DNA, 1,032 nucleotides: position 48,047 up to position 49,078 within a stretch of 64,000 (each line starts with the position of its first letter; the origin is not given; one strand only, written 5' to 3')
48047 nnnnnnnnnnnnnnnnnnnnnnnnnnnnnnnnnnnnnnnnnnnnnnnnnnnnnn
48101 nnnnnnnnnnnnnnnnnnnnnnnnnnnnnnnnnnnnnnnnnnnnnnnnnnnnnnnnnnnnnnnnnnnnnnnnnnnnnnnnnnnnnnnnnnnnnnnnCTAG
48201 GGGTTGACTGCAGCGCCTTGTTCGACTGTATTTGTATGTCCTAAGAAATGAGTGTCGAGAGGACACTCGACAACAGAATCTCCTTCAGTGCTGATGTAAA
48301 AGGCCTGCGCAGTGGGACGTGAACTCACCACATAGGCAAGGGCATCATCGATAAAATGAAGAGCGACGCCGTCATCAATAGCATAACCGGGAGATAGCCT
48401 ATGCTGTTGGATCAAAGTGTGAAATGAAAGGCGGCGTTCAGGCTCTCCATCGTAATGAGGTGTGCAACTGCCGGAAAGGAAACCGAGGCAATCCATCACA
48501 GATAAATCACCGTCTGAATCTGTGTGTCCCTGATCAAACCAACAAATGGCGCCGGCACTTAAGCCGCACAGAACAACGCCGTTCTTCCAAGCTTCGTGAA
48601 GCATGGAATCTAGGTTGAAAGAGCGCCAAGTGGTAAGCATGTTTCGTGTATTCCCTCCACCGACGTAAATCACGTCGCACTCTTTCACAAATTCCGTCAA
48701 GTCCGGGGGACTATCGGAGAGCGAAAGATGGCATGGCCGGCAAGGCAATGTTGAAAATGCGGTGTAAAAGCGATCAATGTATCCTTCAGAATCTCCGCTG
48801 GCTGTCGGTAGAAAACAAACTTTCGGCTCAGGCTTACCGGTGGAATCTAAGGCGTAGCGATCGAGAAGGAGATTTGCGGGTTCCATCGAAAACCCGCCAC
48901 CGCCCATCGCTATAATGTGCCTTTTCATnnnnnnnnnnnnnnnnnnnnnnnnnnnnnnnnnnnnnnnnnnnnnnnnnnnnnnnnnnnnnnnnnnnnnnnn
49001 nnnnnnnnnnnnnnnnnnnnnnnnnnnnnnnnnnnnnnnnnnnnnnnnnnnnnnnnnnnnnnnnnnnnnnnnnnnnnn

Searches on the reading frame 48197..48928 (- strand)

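Call 54: search_protein_families(library=pfam, proteins=[window:48197-48928:-], max_evalue=0.01)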
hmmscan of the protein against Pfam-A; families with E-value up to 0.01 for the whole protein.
window:48197-48928:- (243 aa): 1 family
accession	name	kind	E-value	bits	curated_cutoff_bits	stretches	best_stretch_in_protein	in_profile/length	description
PF03575.23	Peptidase_S51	-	2.6e-51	174.7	23.9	1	5-197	1-203/206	Peptidase family S51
